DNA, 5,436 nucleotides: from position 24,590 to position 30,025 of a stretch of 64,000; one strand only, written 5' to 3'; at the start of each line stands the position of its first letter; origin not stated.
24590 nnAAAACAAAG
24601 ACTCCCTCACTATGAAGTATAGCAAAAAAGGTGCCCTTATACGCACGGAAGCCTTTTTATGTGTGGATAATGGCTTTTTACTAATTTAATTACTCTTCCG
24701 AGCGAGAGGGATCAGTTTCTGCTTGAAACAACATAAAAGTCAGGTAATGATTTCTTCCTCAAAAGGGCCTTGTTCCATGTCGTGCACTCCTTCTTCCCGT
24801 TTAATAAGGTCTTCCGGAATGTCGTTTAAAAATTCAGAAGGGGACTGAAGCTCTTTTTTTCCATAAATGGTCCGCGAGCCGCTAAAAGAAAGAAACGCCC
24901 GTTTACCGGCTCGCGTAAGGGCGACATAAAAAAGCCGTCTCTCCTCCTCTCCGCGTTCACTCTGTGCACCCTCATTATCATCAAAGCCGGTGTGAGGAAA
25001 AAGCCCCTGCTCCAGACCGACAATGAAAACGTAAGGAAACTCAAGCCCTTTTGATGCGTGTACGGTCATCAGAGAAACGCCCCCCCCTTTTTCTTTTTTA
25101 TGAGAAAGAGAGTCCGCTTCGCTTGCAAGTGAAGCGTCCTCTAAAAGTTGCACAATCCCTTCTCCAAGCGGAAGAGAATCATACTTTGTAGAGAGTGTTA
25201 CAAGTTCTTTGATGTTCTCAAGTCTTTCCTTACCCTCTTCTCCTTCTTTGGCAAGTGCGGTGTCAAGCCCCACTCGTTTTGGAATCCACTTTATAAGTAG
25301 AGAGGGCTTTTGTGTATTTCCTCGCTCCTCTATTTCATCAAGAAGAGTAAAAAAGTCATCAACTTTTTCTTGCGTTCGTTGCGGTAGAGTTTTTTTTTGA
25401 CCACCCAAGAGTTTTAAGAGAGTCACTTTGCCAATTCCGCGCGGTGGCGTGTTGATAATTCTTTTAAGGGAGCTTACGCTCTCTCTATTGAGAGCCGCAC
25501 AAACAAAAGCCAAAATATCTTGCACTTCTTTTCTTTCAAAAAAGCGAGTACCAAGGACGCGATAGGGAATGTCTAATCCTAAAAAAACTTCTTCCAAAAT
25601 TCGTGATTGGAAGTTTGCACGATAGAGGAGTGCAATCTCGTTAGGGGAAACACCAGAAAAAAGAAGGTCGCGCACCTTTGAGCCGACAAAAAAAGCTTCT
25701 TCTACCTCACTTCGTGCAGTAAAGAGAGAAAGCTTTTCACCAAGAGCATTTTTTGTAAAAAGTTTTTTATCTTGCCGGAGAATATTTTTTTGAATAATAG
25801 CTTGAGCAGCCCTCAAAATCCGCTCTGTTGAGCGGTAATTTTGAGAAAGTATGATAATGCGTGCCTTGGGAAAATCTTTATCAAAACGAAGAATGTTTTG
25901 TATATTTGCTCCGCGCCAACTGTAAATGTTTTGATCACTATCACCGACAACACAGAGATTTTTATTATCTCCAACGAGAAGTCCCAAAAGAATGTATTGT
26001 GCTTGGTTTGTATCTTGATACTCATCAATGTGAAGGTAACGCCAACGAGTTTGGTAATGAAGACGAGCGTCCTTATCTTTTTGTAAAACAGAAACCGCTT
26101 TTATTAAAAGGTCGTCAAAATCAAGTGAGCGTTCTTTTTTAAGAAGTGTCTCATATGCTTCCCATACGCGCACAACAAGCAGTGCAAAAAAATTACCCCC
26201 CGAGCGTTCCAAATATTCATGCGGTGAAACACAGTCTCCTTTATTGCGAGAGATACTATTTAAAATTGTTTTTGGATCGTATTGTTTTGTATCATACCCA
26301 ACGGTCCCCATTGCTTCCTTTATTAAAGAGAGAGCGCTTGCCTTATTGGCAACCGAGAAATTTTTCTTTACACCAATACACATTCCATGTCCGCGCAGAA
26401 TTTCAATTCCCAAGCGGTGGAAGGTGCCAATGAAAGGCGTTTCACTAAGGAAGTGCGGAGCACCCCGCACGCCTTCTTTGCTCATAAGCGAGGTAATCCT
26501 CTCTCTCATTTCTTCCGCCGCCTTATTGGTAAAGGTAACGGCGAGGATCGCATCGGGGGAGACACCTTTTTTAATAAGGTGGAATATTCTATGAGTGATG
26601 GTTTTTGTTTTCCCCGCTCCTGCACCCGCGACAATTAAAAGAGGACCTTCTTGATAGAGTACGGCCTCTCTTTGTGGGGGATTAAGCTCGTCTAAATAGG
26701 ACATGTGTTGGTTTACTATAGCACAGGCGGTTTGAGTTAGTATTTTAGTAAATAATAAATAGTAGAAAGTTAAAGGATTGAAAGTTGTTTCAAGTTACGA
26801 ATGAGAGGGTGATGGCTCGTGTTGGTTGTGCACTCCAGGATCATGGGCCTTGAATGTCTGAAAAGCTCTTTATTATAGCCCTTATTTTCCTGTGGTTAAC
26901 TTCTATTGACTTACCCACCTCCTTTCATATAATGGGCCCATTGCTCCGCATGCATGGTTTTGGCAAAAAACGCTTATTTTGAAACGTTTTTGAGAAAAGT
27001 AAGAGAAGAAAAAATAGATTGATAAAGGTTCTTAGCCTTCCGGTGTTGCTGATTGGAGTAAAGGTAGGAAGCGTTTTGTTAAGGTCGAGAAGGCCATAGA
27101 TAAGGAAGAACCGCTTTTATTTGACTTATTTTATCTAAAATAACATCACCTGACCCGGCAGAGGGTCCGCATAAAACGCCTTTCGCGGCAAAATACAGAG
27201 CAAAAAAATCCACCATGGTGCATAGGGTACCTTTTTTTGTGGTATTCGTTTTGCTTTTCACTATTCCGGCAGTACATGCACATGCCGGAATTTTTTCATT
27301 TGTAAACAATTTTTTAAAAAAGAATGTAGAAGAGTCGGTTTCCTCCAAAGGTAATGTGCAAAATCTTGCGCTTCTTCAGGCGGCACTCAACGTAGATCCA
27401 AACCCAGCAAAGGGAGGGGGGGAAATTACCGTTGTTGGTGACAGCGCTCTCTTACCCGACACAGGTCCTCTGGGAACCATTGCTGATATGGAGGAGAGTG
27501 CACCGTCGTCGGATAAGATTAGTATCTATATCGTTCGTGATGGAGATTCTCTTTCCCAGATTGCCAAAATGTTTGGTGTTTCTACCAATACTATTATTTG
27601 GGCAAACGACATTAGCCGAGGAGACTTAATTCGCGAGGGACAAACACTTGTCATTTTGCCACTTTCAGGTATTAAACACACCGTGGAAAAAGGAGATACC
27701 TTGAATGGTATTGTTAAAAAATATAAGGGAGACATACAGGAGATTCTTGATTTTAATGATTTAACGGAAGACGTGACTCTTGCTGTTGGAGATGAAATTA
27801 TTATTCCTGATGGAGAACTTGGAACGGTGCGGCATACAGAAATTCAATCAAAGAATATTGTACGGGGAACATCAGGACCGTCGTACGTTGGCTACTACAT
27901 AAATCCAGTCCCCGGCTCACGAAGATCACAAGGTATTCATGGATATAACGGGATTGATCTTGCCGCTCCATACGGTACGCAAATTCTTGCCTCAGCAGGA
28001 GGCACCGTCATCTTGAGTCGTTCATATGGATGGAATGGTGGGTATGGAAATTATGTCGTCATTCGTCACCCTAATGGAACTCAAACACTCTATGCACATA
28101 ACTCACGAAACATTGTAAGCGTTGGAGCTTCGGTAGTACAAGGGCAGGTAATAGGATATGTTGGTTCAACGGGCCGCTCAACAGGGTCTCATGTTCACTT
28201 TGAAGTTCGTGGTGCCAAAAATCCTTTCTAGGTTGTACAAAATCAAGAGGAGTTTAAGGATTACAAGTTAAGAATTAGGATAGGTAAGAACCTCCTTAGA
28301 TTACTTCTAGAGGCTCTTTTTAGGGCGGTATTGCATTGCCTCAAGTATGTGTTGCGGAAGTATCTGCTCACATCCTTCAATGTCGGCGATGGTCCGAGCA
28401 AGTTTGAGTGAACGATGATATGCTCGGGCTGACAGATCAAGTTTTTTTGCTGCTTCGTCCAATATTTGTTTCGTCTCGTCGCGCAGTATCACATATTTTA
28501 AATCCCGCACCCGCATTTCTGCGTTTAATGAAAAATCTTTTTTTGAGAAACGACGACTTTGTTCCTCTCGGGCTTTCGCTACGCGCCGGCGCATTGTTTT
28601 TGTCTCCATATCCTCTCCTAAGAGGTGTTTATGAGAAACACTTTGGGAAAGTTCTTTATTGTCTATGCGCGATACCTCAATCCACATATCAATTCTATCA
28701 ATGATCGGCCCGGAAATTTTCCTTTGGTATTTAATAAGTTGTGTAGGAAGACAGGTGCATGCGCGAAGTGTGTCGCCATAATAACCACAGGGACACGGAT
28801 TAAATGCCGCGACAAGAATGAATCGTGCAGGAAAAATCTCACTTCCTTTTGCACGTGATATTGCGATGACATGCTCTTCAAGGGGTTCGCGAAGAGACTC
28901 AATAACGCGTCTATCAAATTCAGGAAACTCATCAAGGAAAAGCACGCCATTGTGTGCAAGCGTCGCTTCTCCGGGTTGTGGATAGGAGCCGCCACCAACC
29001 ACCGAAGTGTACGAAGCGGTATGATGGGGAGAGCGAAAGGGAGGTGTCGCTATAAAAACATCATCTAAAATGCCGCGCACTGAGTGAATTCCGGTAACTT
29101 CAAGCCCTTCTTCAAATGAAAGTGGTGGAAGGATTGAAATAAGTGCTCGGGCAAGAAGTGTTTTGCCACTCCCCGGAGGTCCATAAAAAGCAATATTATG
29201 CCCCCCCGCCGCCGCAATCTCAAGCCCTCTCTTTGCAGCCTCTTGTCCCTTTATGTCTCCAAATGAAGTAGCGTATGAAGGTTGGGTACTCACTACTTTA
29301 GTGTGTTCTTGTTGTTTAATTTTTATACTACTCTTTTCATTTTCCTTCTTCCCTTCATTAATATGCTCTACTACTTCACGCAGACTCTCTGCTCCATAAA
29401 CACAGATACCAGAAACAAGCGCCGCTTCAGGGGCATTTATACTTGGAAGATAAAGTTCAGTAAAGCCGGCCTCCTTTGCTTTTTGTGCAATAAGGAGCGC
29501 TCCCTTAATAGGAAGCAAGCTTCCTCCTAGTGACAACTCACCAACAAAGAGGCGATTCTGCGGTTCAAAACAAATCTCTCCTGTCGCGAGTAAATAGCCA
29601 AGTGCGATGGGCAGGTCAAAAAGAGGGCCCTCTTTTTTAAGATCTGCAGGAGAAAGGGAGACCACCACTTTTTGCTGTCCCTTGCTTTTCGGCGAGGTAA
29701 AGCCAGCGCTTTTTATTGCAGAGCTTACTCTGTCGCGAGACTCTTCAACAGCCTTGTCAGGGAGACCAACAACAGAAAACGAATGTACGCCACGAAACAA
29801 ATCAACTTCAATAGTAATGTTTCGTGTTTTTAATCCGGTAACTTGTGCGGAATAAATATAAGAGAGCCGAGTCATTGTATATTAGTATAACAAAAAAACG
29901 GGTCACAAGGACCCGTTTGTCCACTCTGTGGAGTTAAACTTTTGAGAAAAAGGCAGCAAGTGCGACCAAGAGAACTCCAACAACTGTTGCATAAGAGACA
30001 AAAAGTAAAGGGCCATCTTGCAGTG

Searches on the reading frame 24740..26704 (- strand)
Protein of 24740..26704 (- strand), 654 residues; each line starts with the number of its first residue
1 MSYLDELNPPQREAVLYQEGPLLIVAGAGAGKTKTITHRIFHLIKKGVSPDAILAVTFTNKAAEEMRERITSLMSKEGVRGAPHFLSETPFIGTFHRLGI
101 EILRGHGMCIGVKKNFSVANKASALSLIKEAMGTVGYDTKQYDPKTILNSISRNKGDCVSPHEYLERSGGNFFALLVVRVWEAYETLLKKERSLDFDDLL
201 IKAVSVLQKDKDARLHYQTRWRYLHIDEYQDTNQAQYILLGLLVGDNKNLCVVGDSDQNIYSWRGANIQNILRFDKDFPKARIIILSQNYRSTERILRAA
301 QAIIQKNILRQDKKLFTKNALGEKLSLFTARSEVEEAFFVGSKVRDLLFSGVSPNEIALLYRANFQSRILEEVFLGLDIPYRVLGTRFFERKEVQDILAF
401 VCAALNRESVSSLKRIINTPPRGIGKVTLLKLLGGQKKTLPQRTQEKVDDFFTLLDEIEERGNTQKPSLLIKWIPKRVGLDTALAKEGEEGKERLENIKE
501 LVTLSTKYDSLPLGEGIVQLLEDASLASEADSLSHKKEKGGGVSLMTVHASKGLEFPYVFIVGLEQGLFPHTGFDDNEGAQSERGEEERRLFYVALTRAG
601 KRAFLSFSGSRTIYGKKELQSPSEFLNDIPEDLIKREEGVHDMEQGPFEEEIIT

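Call 46: search_protein_families(library=pfam, proteins=[window:24740-26704:-], max_evalue=0.00001)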
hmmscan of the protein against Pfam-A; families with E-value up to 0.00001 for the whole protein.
window:24740-26704:- (654 aa): 5 families
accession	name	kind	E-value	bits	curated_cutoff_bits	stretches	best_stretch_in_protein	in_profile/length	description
PF00580.27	UvrD-helicase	-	1.8e-82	277.5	23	1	7-279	1-271/271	UvrD/REP helicase N-terminal domain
PF13361.12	UvrD_C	-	1.7e-62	212.3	25.6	1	284-608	1-348/350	UvrD-like helicase C-terminal domain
PF13245.12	AAA_19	-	1e-24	87.6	25.1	1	11-262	1-132/134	AAA domain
PF13538.12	UvrD_C_2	-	2.3e-10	40.6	27.4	0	544-563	3-22/52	UvrD-like helicase C-terminal domain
PF01443.25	Viral_helicase1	-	6.9e-06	26.5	21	0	530-601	170-222/228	Viral superfamily 1 RNA helicase core domain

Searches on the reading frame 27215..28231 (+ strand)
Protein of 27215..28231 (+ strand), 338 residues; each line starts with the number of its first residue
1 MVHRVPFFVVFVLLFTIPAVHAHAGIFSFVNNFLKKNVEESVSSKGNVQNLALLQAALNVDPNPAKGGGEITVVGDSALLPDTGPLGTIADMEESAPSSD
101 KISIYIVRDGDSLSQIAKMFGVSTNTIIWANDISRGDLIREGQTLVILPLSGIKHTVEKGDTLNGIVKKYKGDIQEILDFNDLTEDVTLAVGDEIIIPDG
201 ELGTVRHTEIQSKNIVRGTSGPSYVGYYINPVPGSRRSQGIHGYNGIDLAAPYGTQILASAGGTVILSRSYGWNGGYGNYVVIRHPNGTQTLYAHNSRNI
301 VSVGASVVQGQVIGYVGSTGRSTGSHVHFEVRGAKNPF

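Call 46: search_protein_families(library=pfam, proteins=[window:27215-28231:+], max_evalue=0.00001)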
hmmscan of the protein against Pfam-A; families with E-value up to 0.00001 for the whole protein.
window:27215-28231:+ (338 aa): 3 families
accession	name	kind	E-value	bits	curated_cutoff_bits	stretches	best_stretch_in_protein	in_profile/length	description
PF01551.29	Peptidase_M23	-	6.1e-31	106.9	28.7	1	244-336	3-92/96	Peptidase family M23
PF01476.26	LysM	-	7.6e-22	77.4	20.9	2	105-147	1-42/43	LysM domain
PF23473.1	LysM3_LYK4_5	-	1.8e-12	47.6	29.3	1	105-139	5-38/48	LYK4/5 LysM3 domain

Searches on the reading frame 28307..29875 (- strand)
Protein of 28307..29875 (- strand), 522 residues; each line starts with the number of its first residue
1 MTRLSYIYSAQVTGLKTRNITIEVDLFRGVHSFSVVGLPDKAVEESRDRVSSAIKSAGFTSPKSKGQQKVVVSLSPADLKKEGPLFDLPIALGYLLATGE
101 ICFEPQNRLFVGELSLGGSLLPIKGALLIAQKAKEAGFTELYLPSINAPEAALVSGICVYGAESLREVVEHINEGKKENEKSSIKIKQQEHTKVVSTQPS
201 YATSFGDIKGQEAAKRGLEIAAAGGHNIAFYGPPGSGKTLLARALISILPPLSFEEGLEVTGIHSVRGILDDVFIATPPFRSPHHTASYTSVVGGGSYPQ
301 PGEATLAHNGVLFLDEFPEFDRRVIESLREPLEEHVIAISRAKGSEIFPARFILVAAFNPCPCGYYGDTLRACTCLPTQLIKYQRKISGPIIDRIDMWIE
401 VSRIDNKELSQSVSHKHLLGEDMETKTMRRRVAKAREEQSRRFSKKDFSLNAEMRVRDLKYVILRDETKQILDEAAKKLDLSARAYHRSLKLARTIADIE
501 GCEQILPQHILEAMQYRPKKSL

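Call 46: search_protein_families(library=pfam, proteins=[window:28307-29875:-], max_evalue=0.00001)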
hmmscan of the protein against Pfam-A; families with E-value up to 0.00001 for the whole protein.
window:28307-29875:- (522 aa): 5 families
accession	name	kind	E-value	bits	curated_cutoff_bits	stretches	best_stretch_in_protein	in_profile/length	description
PF01078.27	Mg_chelatase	-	2.2e-85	285.7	20.3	1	205-408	2-206/207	Magnesium chelatase, subunit ChlI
PF13541.12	ChlI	-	1.6e-35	122.1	27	1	22-146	1-120/121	Subunit ChlI of Mg-chelatase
PF13335.12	Mg_chelatase_C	-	1.9e-26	92.9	26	1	424-517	3-94/94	Magnesium chelatase, subunit ChlI C-terminal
PF00493.29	MCM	-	3.4e-08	33.3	23.3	1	300-414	113-217/224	MCM P-loop domain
PF07728.20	AAA_5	-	7.2e-06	26.5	22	0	308-362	66-125/139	AAA domain (dynein-related subfamily)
